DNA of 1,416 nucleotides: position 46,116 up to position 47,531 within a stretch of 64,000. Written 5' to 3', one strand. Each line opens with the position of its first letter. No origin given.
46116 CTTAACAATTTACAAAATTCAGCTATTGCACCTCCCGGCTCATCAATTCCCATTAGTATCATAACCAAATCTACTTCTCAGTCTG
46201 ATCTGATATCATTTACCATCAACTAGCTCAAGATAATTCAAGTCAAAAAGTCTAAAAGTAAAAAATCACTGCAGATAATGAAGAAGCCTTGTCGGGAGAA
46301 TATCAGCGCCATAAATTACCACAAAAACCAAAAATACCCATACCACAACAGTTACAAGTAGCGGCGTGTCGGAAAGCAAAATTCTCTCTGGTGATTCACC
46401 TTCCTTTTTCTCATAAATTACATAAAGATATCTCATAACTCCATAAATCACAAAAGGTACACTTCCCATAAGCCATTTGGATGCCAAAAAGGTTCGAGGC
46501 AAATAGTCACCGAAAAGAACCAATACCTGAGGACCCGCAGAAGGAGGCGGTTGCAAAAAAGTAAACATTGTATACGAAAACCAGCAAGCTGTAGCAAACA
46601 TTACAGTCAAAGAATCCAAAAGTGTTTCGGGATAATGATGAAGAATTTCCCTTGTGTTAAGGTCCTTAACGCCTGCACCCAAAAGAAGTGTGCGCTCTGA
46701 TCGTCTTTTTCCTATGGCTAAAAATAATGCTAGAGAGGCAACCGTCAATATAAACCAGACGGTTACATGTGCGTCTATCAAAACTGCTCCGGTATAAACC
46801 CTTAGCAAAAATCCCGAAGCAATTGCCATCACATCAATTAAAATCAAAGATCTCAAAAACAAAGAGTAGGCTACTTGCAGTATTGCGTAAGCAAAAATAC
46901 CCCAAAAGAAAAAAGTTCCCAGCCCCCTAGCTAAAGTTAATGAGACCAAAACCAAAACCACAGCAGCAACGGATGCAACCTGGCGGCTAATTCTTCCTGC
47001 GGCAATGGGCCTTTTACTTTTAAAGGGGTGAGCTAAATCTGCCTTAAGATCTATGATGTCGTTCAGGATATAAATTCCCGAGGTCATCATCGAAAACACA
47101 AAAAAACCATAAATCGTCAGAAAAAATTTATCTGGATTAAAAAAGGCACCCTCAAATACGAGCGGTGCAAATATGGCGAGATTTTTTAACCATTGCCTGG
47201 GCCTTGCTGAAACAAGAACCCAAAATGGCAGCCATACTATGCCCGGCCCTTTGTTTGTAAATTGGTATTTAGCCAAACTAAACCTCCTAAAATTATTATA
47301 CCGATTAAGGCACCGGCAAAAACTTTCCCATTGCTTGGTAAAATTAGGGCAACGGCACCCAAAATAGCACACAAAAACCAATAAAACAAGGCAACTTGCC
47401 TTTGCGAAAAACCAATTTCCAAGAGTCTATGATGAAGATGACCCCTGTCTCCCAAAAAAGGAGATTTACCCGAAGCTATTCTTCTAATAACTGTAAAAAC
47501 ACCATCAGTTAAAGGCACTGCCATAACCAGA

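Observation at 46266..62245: Possible polyprenyl-phosphate pentose donor pathway feeding GT-C glycosyltransferases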

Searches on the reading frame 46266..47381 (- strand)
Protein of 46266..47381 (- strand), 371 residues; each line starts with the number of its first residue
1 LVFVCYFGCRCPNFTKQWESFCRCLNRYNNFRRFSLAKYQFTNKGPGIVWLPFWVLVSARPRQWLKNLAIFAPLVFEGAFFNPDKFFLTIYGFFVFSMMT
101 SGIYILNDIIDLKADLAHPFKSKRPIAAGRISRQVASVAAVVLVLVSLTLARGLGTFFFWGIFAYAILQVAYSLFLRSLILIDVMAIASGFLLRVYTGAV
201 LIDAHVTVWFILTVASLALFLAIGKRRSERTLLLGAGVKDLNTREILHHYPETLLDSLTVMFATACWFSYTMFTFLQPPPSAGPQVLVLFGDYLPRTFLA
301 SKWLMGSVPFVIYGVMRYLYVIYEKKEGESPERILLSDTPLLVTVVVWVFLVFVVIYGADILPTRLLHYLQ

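Call 3: search_protein_families(library=pfam, proteins=[window:46266-47381:-], max_evalue=0.01)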
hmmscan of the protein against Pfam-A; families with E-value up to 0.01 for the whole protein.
window:46266-47381:- (371 aa): 1 family
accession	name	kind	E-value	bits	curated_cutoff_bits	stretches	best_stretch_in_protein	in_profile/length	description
PF01040.23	UbiA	-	2.7e-14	53.5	34.2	1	77-224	13-158/250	UbiA prenyltransferase family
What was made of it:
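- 46266..47276 (-): Polyprenyl-phosphate 5-phosphoribosyltransferase (PPPRS; UbiA fold, Rv3806c type), 336 aa. The mechanical ORF runs on to 47381. PF01040 (call 3).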

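Call 5: search_protein_families(library=ncbifam, proteins=[window:46266-47381:-], max_evalue=0.01)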
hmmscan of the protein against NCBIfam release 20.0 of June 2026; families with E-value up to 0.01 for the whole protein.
window:46266-47381:- (371 aa): 17 families
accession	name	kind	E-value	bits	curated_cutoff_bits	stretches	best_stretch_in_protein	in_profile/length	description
NF008977.0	PRK12324.1-2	equivalog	1.6e-60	205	234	1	60-359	10-290/297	decaprenyl-phosphate phosphoribosyltransferase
NF008978.0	PRK12324.1-4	equivalog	1.5e-54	185.1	207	1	56-357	36-320/322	decaprenyl-phosphate phosphoribosyltransferase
NF006088.0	PRK08238.1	equivalog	2e-43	148.8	351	1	57-245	197-385/482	UbiA family prenyltransferase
NF008976.0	PRK12324.1-1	equivalog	7.6e-38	130.6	474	1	55-356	21-303/306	decaprenyl-phosphate phosphoribosyltransferase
NF009523.0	PRK12884.1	equivalog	9.4e-11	41.4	269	1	90-225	40-171/279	prenyltransferase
TIGR01474.1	ubiA_proteo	equivalog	2.4e-07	30.5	275.45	1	83-183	38-137/282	4-hydroxybenzoate octaprenyltransferase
TIGR01476.1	chlor_syn_BchG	subfamily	7.1e-05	22.4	212.3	1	76-224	25-176/283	(bacterio)chlorophyll synthase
NF009522.0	PRK12883.1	equivalog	0.00012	21.7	353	1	90-200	40-148/279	geranylgeranylglycerol-phosphate geranylgeranyltransferase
NF035940.1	prenyl_rel_EboC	equivalog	0.00014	21.4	250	1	100-175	53-125/292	UbiA-like protein EboC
TIGR01473.1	cyoE_ctaB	equivalog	0.00015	21.7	210.3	1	86-176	34-126/281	heme o synthase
NF005742.0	PRK07566.1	equivalog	0.00034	19.8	313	1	99-218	78-199/315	chlorophyll synthase ChlG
NF009525.0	PRK12887.1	equivalog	0.00078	18.9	226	1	97-175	62-140/310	homogentisate phytyltransferase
NF045897.1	SCO3242_trans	equivalog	0.0011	18.6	260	1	105-199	49-141/287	SCO3242 family prenyltransferase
NF009516.0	PRK12875.1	equivalog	0.0014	17.8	205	1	54-173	19-140/292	prenyltransferase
NF009514.0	PRK12873.1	equivalog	0.0016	17.8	246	1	95-152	54-112/297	4-hydroxybenzoate polyprenyltransferase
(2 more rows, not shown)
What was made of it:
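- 46266..47276 (-): NCBIfam NF008977 DPPRS scores 205 bits, just under its cutoff of 234 (call 5).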

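Call 6: search_solved_structures(query=window:46266-47381:-, max_evalue=1)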
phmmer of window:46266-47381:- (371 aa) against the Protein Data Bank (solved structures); distinct sequences matched with E-value up to 1: 2.
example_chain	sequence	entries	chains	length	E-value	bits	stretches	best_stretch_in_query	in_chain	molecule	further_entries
8j8j_D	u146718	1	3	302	1.4e-27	100.1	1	55-277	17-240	Decaprenyl-phosphate phosphoribosyltransferase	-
8j8k_A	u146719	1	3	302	2.1e-20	76.5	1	55-277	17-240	Decaprenyl-phosphate phosphoribosyltransferase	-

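Call 10: find_homologous_proteins(query=window:46266-47381:-, max_evalue=0.00001)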
Query window:46266-47381:- (371 aa): 1549 proteins with E <= 0.00001 among 8000 candidates; the best 120 are listed.
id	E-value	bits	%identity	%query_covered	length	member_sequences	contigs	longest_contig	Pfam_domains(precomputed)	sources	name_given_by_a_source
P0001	2.7e-190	651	85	91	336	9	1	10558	PF01040.24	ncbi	-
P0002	4.7e-189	646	87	91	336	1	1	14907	PF01040.24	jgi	-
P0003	2.8e-171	588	76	91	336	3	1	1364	PF01040.24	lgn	-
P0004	7.0e-171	587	78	91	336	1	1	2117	PF01040.24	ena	-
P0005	8.8e-171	586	77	91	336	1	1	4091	PF01040.24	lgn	-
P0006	8.4e-170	583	77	91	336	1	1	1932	PF01040.24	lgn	-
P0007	1.7e-169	582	77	91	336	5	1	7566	PF01040.24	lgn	-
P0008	1.4e-168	579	76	91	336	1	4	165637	PF01040.24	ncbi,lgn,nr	ncbi:UbiA prenyltransferase family protein [Candidatus Curtissbacteria bacterium]|nr:UbiA prenyltran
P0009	3.4e-168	578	100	74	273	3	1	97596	PF01040.24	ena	-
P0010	5.0e-168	577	77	90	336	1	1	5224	PF01040.24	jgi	-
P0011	3.2e-167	575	77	91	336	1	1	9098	PF01040.24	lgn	-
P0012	3.9e-167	574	76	91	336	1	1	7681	PF01040.24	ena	-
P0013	7.6e-166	570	75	91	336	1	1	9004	PF01040.24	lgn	-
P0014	1.1e-165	570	76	91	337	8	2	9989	PF01040.24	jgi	-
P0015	1.3e-164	566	74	91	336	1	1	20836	PF01040.24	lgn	-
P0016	1.5e-164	566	75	91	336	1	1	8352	PF01040.24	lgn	-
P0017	2.4e-164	565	75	91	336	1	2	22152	PF01040.24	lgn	-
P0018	9.9e-164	563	74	91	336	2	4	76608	PF01040.24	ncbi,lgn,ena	ncbi:MAG: UbiA prenyltransferase family protein [Patescibacteria group bacterium]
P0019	3.9e-163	561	74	91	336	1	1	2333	PF01040.24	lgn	-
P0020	4.1e-163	561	76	91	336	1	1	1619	PF01040.24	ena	-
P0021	4.9e-163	561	74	91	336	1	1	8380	PF01040.24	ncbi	-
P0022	2.4e-162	559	75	91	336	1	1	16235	PF01040.24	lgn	-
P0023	6.6e-162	557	74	91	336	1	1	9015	PF01040.24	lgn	-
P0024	7.4e-162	557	74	91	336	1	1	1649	PF01040.24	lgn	-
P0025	7.6e-162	557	74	91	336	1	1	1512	PF01040.24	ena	-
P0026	8.6e-162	557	74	91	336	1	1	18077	PF01040.24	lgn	-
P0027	8.7e-162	557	74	91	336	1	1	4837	PF01040.24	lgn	-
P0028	9.7e-162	557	74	91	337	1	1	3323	PF01040.24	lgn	-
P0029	1.7e-161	556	74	91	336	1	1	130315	PF01040.24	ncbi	-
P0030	2.2e-161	555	74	91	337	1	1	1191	PF01040.24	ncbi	-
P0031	3.4e-161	555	75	91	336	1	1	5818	PF01040.24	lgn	-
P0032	3.6e-161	555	74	91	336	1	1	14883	PF01040.24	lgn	-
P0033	5.0e-161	554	74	91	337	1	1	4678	PF01040.24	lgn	-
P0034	5.4e-161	554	73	91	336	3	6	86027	PF01040.24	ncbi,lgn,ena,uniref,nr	ncbi:hypothetical protein A2870_04540 [Candidatus Curtissbacteria bacterium RIFCSPHIGHO2_01_FULL_41_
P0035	7.3e-161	554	74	91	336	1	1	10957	PF01040.24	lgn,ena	-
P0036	9.2e-161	553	75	91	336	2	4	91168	PF01040.24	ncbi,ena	-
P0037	1.8e-160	552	73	91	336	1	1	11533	PF01040.24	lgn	-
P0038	2.0e-160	552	75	91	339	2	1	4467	PF01040.24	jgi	-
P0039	2.5e-160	552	73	91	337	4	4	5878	PF01040.24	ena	-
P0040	2.9e-160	552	73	91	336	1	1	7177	PF01040.24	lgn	-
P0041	4.0e-160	551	74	91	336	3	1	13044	PF01040.24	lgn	-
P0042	5.8e-160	551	74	91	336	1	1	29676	PF01040.24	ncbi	-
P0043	6.6e-160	550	73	91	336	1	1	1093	PF01040.24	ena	-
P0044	7.4e-160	550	74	91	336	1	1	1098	PF01040.24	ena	-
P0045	1.2e-159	550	74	91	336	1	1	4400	PF01040.24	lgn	-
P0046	1.3e-159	550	75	91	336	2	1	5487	PF01040.24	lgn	-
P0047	1.7e-159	549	72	91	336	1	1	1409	PF01040.24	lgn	-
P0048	1.8e-159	549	73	91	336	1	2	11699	PF01040.24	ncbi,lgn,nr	ncbi:MAG: UbiA prenyltransferase family protein [Candidatus Curtissbacteria bacterium]|nr:UbiA preny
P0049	2.0e-159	549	74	91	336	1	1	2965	PF01040.24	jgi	jgi:4-hydroxybenzoate polyprenyltransferase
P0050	2.0e-159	549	74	91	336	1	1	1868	PF01040.24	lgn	-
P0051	3.0e-159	548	71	91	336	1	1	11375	PF01040.24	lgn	-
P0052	4.1e-159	548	75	91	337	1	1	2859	PF01040.24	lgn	-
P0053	4.7e-159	548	72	91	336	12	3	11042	PF01040.24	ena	-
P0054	5.3e-159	548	74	91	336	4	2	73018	PF01040.24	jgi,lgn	-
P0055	5.6e-159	547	73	91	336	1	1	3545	PF01040.24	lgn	-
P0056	1.0e-158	547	72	91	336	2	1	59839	PF01040.24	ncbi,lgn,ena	-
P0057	1.4e-158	546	74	91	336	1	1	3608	PF01040.24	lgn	-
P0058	1.5e-158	546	73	91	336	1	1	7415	PF01040.24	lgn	-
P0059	1.9e-158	546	74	91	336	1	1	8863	PF01040.24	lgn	-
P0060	2.2e-158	545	74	91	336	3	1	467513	PF01040.24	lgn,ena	-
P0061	3.8e-158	545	73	91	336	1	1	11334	PF01040.24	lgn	-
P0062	9.4e-158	543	73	91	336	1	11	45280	PF01040.24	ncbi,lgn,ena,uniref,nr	ncbi:hypothetical protein A2693_01105 [Candidatus Curtissbacteria bacterium RIFCSPHIGHO2_01_FULL_40_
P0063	1.0e-157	543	74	91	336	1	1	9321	PF01040.24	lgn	-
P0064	1.1e-157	543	74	91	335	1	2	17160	PF01040.24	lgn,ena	-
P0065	1.8e-157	542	72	91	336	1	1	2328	PF01040.24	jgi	-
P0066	2.6e-157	542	73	90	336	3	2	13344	PF01040.24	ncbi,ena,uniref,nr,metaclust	ncbi:hypothetical protein A3A49_02610 [Candidatus Curtissbacteria bacterium RIFCSPLOWO2_01_FULL_38_1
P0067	3.0e-157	542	73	91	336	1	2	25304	PF01040.24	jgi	-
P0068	5.3e-157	541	74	91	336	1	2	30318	PF01040.24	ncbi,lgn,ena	ncbi:MAG: UbiA prenyltransferase family protein [Patescibacteria group bacterium]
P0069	8.1e-157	540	71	91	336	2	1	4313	PF01040.24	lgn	-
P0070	1.1e-156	540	75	91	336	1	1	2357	PF01040.24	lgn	-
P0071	1.2e-156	540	72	91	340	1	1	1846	PF01040.24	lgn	-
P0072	1.6e-156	539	73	91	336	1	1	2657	PF01040.24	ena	-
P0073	2.0e-156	539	73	90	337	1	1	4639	PF01040.24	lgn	-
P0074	2.0e-156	539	72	91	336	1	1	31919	PF01040.24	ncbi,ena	-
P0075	2.2e-156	539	72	91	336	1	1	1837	PF01040.24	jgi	jgi:4-hydroxybenzoate polyprenyltransferase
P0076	2.3e-156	539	70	91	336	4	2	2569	PF01040.24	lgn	-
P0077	3.0e-156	538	73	91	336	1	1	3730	PF01040.24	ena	-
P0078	3.0e-156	538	71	91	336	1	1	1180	PF01040.24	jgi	jgi:4-hydroxybenzoate polyprenyltransferase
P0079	4.1e-156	538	73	91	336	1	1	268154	PF01040.24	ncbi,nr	ncbi:MAG: UbiA prenyltransferase family protein [Candidatus Curtissbacteria bacterium]|nr:UbiA preny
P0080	4.2e-156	538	72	91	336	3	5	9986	PF01040.24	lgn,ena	-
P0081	5.8e-156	538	72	91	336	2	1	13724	PF01040.24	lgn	-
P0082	5.9e-156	537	74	91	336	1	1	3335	PF01040.24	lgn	-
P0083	6.5e-156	537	71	90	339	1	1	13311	PF01040.24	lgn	-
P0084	7.2e-156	537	74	91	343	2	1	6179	PF01040.24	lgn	-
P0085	9.3e-156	537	74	91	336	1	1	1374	PF01040.24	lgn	-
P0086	1.0e-155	537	73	91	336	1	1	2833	PF01040.24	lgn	-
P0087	1.1e-155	537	73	91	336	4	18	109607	PF01040.24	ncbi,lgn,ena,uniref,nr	ncbi:hypothetical protein A2697_00405 [Candidatus Curtissbacteria bacterium RIFCSPHIGHO2_01_FULL_41_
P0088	1.2e-155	536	72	91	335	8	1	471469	PF01040.24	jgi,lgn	jgi:4-hydroxybenzoate polyprenyltransferase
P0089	1.3e-155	536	73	91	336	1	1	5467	PF01040.24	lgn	-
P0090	1.3e-155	536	73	91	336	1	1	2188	PF01040.24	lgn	-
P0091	1.7e-155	536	71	91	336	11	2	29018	PF01040.24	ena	-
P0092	1.8e-155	536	74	91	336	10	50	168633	PF01040.24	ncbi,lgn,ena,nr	ncbi:MAG: Phosphoribose diphosphate:decaprenyl-phosphate phosphoribosyltransferase [Candidatus Curti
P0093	2.4e-155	535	70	91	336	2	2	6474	PF01040.24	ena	-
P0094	3.2e-155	535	72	91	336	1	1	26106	PF01040.24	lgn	-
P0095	5.7e-155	534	90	74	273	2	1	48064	PF01040.24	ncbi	-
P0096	6.9e-155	534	71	91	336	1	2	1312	PF01040.24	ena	-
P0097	9.6e-155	533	72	91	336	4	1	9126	PF01040.24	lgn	-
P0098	1.0e-154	533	72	91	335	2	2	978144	PF01040.24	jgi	-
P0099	1.1e-154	533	72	91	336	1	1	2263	PF01040.24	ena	-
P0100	1.5e-154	533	71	91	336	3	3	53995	PF01040.24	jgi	-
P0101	7.2e-154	531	72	91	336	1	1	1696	PF01040.24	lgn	-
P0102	9.8e-154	530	70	91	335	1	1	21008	PF01040.24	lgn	-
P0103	1.0e-153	530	70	91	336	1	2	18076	PF01040.24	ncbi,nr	ncbi:MAG TPA: UbiA prenyltransferase family protein [Candidatus Saccharimonadales bacterium]|nr:UbiA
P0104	1.2e-153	530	72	91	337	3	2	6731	PF01040.24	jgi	-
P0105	1.3e-153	530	70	91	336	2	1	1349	PF01040.24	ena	-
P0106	1.5e-153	530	73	91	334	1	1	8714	PF01040.24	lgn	-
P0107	2.8e-153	529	73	91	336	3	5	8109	PF01040.24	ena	-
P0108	3.3e-153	528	69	91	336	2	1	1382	PF01040.24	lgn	-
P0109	3.5e-153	528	72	91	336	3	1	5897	PF01040.24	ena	-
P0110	4.5e-153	528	70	91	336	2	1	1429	PF01040.24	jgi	-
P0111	5.5e-153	528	71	91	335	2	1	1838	PF01040.24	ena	-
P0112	8.1e-153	527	71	91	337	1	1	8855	PF01040.24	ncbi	-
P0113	8.6e-153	527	71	91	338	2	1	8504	PF01040.24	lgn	-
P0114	1.2e-152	527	72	91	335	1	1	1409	PF01040.24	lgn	-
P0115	2.1e-152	526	71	91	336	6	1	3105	PF01040.24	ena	-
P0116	3.9e-152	525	70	91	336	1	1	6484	PF01040.24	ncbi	-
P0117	4.8e-152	525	72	91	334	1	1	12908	PF01040.24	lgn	-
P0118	8.2e-152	524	71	91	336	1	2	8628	PF01040.24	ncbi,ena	-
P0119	5.4e-151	521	70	91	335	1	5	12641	PF01040.24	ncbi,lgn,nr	ncbi:UbiA prenyltransferase family protein [Candidatus Curtissbacteria bacterium]|nr:UbiA prenyltran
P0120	7.1e-151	521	71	91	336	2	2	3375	PF01040.24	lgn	-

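Call 12: search_solved_structures(query=window:46266-47276:-, max_evalue=1, show_alignments=1)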
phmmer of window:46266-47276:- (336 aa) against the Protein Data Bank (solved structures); distinct sequences matched with E-value up to 1: 2.
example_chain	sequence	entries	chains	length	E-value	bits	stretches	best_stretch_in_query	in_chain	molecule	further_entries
8j8j_D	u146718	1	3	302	1e-27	100.7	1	20-242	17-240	Decaprenyl-phosphate phosphoribosyltransferase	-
8j8k_A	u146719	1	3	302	1.6e-20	77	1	20-242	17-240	Decaprenyl-phosphate phosphoribosyltransferase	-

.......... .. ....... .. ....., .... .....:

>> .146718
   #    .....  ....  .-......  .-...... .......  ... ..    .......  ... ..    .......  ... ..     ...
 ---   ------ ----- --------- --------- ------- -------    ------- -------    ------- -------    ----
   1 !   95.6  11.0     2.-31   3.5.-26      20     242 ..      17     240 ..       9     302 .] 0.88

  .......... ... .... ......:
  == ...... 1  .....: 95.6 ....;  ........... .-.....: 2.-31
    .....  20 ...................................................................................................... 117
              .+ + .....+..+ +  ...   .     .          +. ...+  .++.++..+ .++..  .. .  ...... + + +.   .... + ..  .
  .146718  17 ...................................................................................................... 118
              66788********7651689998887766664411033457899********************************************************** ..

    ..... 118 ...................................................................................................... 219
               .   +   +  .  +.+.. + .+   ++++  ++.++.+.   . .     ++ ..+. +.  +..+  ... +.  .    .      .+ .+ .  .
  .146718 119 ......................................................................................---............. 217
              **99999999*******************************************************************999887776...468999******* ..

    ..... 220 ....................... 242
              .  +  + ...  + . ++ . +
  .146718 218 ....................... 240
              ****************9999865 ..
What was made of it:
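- On Polyprenyl-phosphate phosphoribosyltransferase (DPPRS/PPPRS, Rv3806c type): Aligns to PDB 8j8j over residues 20-242 (call 12).
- The only PDB sequence hits are Rv3806c, at E 1e-27 (calls 6, 12).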

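Call 13: find_encoding_contigs(protein=P0098, flank=10000, max_places=2)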
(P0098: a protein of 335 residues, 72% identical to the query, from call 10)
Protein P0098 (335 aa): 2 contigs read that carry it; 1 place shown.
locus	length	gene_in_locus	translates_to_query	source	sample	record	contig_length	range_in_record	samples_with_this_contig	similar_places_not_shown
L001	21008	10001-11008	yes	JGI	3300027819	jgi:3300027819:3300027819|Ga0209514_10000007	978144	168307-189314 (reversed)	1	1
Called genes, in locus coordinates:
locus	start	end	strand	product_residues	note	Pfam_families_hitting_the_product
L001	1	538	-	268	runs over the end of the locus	-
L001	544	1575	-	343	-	-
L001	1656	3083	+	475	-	PF00133:tRNA-synt_1, PF01406:tRNA-synt_1e, PF09334:tRNA-synt_1g, PF00133:tRNA-synt_1, PF01406:tRNA-synt_1e (weak)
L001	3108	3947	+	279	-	PF01026:TatD_DNase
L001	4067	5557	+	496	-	PF13632:Glyco_trans_2_3 (weak)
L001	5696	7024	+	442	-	PF13231:PMT_2 (weak)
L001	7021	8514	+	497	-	PF13231:PMT_2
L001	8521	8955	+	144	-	-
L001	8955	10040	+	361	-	PF00953:Glycos_transf_4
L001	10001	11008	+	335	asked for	PF01040:UbiA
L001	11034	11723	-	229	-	-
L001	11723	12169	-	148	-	-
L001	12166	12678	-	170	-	-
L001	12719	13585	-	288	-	PF08308:PEGA, PF08239:SH3_3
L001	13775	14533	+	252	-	PF01551:Peptidase_M23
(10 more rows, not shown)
